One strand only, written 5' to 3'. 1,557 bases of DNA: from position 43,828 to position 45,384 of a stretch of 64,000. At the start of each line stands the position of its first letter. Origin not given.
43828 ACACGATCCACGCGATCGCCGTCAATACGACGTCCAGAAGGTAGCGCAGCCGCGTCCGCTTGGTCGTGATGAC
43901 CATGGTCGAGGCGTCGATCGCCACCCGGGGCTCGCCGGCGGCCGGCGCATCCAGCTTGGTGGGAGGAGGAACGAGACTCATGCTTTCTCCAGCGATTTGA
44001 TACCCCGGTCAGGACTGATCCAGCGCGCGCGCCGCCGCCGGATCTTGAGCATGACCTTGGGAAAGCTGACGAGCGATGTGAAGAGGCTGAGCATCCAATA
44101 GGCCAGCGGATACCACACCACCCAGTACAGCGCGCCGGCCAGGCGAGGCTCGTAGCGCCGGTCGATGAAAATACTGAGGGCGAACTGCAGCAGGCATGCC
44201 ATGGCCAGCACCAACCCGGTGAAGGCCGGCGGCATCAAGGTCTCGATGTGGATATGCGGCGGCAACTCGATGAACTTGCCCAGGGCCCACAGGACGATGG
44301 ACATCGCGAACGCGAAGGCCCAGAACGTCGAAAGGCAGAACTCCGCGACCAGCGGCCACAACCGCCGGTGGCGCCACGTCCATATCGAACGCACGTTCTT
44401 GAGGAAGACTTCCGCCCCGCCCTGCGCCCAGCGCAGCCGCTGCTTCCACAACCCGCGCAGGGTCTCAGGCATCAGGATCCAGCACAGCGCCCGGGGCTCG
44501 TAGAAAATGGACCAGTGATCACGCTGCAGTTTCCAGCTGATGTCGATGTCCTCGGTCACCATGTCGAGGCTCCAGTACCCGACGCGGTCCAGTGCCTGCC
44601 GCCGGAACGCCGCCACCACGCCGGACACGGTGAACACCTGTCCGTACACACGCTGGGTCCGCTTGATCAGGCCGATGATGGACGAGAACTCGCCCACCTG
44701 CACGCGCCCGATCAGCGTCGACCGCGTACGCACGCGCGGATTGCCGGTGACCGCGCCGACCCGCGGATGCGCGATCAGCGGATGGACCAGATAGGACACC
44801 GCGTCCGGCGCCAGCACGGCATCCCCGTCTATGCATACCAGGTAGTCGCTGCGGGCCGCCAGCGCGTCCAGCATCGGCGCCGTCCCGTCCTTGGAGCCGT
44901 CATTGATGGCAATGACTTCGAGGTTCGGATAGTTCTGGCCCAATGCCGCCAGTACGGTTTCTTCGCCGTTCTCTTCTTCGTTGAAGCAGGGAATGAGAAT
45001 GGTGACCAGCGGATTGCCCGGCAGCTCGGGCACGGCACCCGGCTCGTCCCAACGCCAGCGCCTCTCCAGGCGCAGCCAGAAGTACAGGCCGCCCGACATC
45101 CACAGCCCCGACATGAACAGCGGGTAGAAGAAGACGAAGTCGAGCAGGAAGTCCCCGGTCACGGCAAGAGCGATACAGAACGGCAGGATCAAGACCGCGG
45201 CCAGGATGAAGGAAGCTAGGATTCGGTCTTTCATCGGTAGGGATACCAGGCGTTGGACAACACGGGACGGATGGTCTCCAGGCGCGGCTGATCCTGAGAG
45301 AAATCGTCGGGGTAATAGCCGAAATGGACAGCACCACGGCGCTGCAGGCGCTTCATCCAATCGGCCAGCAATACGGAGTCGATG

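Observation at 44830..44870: In-frame deletion of about 27 aa in the GT-A catalytic core of PgaC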

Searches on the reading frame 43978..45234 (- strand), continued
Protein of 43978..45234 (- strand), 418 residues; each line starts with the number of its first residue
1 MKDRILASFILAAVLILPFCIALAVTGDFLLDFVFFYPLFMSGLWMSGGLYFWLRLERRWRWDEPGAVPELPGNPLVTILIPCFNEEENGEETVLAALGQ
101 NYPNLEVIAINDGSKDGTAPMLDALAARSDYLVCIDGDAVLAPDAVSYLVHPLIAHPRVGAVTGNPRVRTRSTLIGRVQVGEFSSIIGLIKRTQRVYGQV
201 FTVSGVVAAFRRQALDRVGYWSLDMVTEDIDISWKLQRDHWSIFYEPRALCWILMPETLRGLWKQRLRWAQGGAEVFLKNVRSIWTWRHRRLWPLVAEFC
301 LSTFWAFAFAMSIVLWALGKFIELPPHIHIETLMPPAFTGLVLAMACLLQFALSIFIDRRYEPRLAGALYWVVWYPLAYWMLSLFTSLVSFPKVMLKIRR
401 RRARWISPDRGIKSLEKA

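Call 31: search_solved_structures(query=A4, show_alignments=5, max_evalue=0.001)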
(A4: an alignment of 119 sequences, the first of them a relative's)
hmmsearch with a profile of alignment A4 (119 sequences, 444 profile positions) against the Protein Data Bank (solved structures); distinct sequences matched with E-value up to 0.001: 34.
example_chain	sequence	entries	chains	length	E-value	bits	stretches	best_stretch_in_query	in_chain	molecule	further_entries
2z87_A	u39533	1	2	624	1.2e-19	73.8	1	62-189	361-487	Chondroitin synthase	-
2z86_A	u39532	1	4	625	1.2e-19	73.7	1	62-189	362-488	Chondroitin synthase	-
6yv7_A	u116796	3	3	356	4.2e-17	65.3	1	50-309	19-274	Glycosyl transferase, family 2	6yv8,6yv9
6yv7_B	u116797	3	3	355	4.3e-17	65.3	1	50-309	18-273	Glycosyl transferase, family 2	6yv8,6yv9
8viw_A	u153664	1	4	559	2.4e-16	62.9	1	72-190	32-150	Heparosan synthase B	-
8vh7_A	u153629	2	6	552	2.9e-16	62.6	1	72-190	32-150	Heparosan synthase B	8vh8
5hea_A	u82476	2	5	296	3.6e-15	59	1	75-184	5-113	Putative glycosyltransferase (GalT1)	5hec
5ej1_A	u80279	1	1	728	9.5e-15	57.6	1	70-307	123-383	Putative cellulose synthase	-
4hg6_A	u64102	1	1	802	1.2e-14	57.3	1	70-307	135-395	Cellulose Synthase Subunit A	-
4p00_A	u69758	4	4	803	1.2e-14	57.3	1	70-307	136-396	Cellulose Synthase A subunit | Cellulose Synthase subunit A | Putative cellulose synthase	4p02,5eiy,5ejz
3bcv_A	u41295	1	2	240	1.3e-14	57.2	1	75-196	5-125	Putative glycosyltransferase protein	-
6p61_A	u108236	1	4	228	2.3e-14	56.4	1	68-191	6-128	Glycosyltransferase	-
9nye_A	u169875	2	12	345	6.4e-12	48.3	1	74-177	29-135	Glycosyltransferase sll0501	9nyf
5ekp_C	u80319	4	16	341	6.8e-12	48.2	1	75-177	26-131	Uncharacterized glycosyltransferase sll0501 | Glycosyltransferase sll0501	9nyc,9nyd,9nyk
5eke_A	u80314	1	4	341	1.1e-11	47.5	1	75-177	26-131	Uncharacterized glycosyltransferase sll0501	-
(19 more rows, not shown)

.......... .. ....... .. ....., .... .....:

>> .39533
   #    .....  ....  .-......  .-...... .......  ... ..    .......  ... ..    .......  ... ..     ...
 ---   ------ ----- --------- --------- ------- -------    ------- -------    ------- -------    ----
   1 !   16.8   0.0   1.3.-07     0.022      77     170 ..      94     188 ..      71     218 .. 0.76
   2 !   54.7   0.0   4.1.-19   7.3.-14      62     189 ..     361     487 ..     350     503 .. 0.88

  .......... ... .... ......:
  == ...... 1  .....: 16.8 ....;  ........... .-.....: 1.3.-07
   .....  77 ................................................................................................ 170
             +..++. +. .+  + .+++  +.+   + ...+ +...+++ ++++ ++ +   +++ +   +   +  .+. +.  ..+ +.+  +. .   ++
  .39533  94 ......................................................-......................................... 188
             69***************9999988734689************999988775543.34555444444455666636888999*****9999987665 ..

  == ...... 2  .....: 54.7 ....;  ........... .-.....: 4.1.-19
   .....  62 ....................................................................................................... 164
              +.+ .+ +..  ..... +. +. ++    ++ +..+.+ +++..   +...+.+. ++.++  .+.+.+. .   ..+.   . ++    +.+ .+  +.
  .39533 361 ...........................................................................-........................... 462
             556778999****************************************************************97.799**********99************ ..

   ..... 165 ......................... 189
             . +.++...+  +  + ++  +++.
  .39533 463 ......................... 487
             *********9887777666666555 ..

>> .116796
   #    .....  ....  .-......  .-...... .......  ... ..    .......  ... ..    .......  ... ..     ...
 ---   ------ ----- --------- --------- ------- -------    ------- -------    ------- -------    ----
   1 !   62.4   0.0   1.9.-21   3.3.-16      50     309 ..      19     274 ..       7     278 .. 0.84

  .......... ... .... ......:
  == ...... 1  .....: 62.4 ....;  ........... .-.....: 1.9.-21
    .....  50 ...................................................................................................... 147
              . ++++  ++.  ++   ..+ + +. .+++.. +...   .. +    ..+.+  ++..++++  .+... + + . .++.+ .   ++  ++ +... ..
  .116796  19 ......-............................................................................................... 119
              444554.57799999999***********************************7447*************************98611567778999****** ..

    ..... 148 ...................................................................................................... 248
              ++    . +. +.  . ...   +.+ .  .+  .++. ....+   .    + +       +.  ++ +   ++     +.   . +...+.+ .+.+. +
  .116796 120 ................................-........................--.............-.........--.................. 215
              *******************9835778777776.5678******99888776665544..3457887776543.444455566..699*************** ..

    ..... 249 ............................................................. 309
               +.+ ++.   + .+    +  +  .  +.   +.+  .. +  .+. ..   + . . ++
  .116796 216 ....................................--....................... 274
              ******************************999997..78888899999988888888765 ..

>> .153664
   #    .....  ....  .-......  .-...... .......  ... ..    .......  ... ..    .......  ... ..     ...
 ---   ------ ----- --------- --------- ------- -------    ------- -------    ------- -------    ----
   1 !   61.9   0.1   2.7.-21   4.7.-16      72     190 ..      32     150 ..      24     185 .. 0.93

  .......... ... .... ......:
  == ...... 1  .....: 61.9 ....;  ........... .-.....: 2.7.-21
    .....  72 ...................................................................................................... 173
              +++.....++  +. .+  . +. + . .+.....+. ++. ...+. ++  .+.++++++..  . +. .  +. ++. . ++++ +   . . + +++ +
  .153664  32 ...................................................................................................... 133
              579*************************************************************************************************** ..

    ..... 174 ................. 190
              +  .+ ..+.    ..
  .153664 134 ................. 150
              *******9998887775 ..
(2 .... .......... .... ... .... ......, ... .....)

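Call 32: predict_structure(alignment_id=A3)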
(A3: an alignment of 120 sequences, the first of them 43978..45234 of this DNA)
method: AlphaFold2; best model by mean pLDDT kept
length: 418 residues; sequences in the alignment: 120
mean_pLDDT: 72.9   pTM: 0.73
mean pLDDT of the five models: 72.9, 72.5, 71.9, 67.8, 67.1
residues with pLDDT >= 90: 20; 70-90: 262; 50-70: 105; < 50: 31
segments of 3 or more residues with pLDDT < 50: 182-187, 407-418
pLDDT, mean of each block of 10 residues (from residue 1): 76 83 74 81 75 74 70 91 75 87 88 70 69 81 85 88 72 56 47 53 70 85 57 79 65 57 71 74 82 78 83 87 84 75 78 77 67 58 72 69 50 41
secondary structure, 60 per line:
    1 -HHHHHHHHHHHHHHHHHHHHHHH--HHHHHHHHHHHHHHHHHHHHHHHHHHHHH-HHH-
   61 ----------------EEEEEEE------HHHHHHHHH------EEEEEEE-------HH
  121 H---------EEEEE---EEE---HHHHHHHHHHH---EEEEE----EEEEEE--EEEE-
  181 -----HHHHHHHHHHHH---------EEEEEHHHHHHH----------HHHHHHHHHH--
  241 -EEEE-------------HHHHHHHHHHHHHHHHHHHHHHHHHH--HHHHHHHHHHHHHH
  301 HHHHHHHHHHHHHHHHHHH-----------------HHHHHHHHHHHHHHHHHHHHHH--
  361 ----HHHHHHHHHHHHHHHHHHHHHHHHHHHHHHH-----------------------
elements in order: H2-24 H27-55 E77-83 H90-98 E105-111 E131-135 E139-141 H145-155 E159-163 E168-173 E176-179 H186-197 E207-211 H212-218 H229-238 E242-245 H259-284 H287-319 H337-358 H365-395

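Call 33: search_solved_structures(query=P0003, show_alignments=5, max_evalue=0.001)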
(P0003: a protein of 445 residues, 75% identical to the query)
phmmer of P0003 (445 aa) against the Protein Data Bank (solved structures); distinct sequences matched with E-value up to 0.001: 26.
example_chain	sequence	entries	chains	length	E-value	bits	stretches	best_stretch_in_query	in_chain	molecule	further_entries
6yv7_A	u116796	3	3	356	4.2e-16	62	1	49-310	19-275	Glycosyl transferase, family 2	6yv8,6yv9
6yv7_B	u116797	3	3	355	4.3e-16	61.9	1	49-310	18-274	Glycosyl transferase, family 2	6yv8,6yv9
5ej1_A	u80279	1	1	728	1.3e-12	50.4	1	64-307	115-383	Putative cellulose synthase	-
4hg6_A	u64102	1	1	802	1.7e-12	50.1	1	64-307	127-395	Cellulose Synthase Subunit A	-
4p00_A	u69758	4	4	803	1.7e-12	50.1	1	64-307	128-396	Cellulose Synthase A subunit | Cellulose Synthase subunit A | Putative cellulose synthase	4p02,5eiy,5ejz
2z87_A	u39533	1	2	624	4.6e-11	45.3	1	61-174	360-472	Chondroitin synthase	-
2z86_A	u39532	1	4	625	4.6e-11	45.3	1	61-174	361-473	Chondroitin synthase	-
8vh7_A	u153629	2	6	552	1e-10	44.2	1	73-185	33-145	Heparosan synthase B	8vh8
8viw_A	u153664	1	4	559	1e-10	44.2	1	73-185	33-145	Heparosan synthase B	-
5hea_A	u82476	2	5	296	2.7e-10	42.8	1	75-176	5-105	Putative glycosyltransferase (GalT1)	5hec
5ekp_C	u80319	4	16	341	6.2e-10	41.6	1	77-182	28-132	Uncharacterized glycosyltransferase sll0501 | Glycosyltransferase sll0501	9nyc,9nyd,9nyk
9nye_A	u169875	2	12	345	6.4e-10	41.6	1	77-182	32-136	Glycosyltransferase sll0501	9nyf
5eke_A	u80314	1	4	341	8.6e-10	41.2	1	77-182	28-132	Uncharacterized glycosyltransferase sll0501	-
3bcv_A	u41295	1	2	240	1.4e-09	40.4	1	75-174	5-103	Putative glycosyltransferase protein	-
6p61_A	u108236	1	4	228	6.4e-09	38.3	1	74-189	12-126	Glycosyltransferase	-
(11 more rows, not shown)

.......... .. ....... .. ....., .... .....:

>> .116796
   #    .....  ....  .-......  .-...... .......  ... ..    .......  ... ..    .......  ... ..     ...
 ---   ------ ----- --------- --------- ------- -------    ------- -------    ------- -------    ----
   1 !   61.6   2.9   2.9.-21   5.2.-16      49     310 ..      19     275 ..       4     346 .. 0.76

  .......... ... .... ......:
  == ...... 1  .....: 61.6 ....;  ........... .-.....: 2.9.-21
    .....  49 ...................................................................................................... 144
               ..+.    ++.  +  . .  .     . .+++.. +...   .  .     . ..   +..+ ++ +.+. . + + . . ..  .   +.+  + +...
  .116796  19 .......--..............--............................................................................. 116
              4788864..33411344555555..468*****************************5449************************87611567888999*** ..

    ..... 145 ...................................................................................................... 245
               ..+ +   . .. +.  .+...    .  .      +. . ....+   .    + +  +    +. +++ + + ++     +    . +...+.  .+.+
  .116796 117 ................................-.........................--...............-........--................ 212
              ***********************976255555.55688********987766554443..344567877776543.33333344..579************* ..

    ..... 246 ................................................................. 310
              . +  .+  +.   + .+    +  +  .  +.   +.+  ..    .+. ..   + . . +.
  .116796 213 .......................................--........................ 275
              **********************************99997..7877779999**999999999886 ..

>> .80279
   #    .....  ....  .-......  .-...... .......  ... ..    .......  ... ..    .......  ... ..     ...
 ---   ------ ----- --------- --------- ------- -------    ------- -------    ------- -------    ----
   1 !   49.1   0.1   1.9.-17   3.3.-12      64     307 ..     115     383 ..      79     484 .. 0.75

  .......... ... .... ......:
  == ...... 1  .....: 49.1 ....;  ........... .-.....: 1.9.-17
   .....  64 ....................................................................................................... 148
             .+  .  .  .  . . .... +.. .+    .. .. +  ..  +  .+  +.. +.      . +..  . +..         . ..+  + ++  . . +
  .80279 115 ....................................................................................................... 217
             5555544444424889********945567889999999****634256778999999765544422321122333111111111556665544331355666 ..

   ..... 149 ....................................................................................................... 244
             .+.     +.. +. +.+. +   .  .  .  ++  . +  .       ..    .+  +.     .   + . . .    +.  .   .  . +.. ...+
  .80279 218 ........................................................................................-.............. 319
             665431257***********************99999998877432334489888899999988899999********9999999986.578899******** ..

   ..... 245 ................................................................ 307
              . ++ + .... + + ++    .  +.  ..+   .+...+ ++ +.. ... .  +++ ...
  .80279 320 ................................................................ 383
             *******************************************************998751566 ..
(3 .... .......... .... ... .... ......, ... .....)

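Call 34: predict_structure(alignment_id=A4)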
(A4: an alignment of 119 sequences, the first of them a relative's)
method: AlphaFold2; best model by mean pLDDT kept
length: 445 residues; sequences in the alignment: 119
mean_pLDDT: 79.1   pTM: 0.82
mean pLDDT of the five models: 79.1, 78.1, 76.8, 75.5, 72.5
residues with pLDDT >= 90: 112; 70-90: 241; 50-70: 60; < 50: 32
segments of 3 or more residues with pLDDT < 50: 208-227, 280-282, 442-445
pLDDT, mean of each block of 10 residues (from residue 1): 83 84 78 80 74 77 74 96 91 95 96 94 97 95 92 96 88 90 88 62 53 36 44 86 93 81 86 56 64 79 82 81 79 87 90 83 74 81 77 69 69 84 71 60 46
secondary structure, 60 per line:
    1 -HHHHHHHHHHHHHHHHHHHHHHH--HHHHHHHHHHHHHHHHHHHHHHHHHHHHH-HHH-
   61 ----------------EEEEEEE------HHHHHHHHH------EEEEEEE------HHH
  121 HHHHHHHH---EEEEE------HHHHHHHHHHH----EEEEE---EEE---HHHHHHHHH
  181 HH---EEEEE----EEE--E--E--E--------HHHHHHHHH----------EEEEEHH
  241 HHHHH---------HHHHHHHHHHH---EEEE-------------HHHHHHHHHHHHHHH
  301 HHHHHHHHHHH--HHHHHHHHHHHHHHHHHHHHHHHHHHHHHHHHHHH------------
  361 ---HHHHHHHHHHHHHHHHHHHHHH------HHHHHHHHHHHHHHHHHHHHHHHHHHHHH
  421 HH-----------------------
elements in order: H2-24 H27-55 E77-83 H90-98 E105-111 H118-128 E132-136 H143-153 E158-162 E166-168 H172-182 E186-190 E195-197 H215-223 E234-238 H239-245 H255-265 E269-272 H286-311 H314-348 H364-385 H392-422

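Call 38: fold_search(model_id=the predicted structure, library=pdb)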
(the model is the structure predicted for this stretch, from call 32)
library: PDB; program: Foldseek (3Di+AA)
matches with E <= 10: 554; with E <= 0.001: 165
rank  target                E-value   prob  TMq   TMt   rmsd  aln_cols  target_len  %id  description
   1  6yv7_B                1.1e-10  1.00  0.46  0.55  11.2       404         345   18  Mannosyltransferase PcManGT from Pyrobaculum calidifontis (released 2020-07-22)
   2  6yv7_A                2.4e-10  1.00  0.47  0.56   8.1       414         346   20  Mannosyltransferase PcManGT from Pyrobaculum calidifontis (released 2020-07-22)
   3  4p00_A                3.7e-10  1.00  0.48  0.30  13.5       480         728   19  Bacterial Cellulose Synthase in complex with cyclic-di-GMP and UDP (released 2014-04-09)
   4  9fp0_A                4.5e-10  1.00  0.45  0.26  17.1       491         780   16  Cryo-EM structure of the 'crown'less Bcs macrocomplex for E. coli cellulose secretion in non-saturating c-di-GMP (loca (released 2024-10-16)
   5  9fmv_A                9.4e-10  1.00  0.43  0.25  17.8       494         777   14  Cryo-EM structure of the c-di-GMP-free synthase:pEtN transferase complex (BcsA-Bct-G3) from the E. coli cellulose secr (released 2024-10-16)
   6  5ej1_A                1.5e-09  1.00  0.47  0.30  13.2       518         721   17  Pre-translocation state of bacterial cellulose synthase (released 2016-03-30)
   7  9b8v_E                2.4e-09  1.00  0.55  0.31  10.5       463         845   15  AlphaFold2 informed cryo-EM model of the E. coli cellulose synthase BcsAG3B6 complex (released 2025-02-19)
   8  8sne_A                3.2e-09  1.00  0.55  0.48   7.7       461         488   14  Chlorella virus Hyaluronan Synthase bound to GlcA extended GlcNAc primer and UDP (released 2024-05-01)
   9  9fmz_A                3.8e-09  1.00  0.50  0.29   8.7       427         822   17  Cryo-EM structure of the c-di-GMP-bound synthase:pEtN transferase complex (BcsA-Bct-G3) from the E. coli cellulose sec (released 2024-10-16)
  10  9fnn_A                4.4e-09  1.00  0.50  0.29  14.9       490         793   16  Cryo-EM structure of the c-di-GMP-saturated 'crown'less Bcs macrocomplex for cellulose secretion in E. coli (released 2024-10-16)
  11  7sp8_A                5.3e-09  1.00  0.43  0.37  17.2       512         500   13  Chlorella virus Hyaluronan Synthase bound to UDP-GlcNAc (released 2022-04-06)
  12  4hg6_A                6.5e-09  1.00  0.49  0.30   8.3       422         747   20  Structure of a cellulose synthase - cellulose translocation intermediate (released 2012-12-19)
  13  9yq5_A                1.2e-08  1.00  0.56  0.48   7.6       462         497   13  Chlorella virus hyaluronan synthase bound to an inserted UDP-GlcA (released 2025-12-10)
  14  7sp7_A                1.3e-08  1.00  0.52  0.45   7.8       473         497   12  Chlorella virus hyaluronan synthase inhibited by UDP (released 2022-04-06)
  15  8smm_A                1.7e-08  1.00  0.53  0.45   9.2       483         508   14  Xenopus laevis hyaluronan synthase 1 (released 2024-05-01)
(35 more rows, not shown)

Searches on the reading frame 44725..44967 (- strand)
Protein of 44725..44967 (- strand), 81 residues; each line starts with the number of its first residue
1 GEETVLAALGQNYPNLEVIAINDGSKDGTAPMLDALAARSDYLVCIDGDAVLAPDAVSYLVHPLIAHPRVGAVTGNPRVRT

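Call 43: find_homologous_proteins(query=window:44725-44967:-, max_evalue=0.00001)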
Query window:44725-44967:- (81 aa): 18 proteins with E <= 0.00001 among 24 candidates.
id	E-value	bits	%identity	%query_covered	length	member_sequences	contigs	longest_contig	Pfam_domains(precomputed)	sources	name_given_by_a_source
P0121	2.7e-26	109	55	100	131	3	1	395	PF10111.15,PF13506.14,PF13641.13,PF00535.33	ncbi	ncbi:glycosyltransferase, partial [Yersinia pestis]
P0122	3.7e-25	105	51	100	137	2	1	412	PF10111.15,PF13506.14,PF13641.13,PF00535.33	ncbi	ncbi:glycosyltransferase, partial [Escherichia coli]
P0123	8.6e-23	98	53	90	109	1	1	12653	PF13641.13,PF00535.33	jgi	jgi:biofilm PGA synthesis N-glycosyltransferase PgaC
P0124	1.2e-21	94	49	99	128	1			PF13506.14,PF13641.13,PF00535.33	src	-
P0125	1.1e-16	79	63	86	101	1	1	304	PF13641.13,PF00535.33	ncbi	ncbi:glycosyltransferase, partial [Klebsiella pneumoniae]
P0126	1.5e-16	78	56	95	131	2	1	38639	PF13632.13,PF13506.14,PF13641.13,PF03142.22,PF00535.33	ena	-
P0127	5.0e-16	76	45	88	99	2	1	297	PF10111.15,PF13641.13,PF00535.33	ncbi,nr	ncbi:glycosyltransferase, partial [Pseudomonas aeruginosa]|nr:glycosyltransferase [Pseudomonas aerug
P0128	1.9e-14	71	73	64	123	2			PF13632.13,PF13506.14,PF13641.13,PF03142.22,PF00535.33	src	-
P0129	1.2e-13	69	39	99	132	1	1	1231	PF10111.15,PF13506.14,PF13641.13,PF00535.33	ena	-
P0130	2.5e-12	65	46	81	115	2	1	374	PF10111.15,PF13641.13,PF00535.33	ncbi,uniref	ncbi:glycosyltransferase family 2 protein, partial [Leclercia adecarboxylata]|uniref:glycosyltransfe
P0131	1.5e-10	59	45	65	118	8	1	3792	PF10111.15,PF13506.14,PF13641.13,PF00535.33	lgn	-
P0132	8.8e-10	57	35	86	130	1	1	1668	PF10111.15,PF13506.14,PF13641.13,PF00535.33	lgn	-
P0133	1.7e-9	56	42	90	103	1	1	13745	PF00535.33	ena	-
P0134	1.9e-9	56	67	57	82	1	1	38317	PF00535.33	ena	-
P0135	6.3e-9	54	48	83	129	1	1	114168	PF00535.33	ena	-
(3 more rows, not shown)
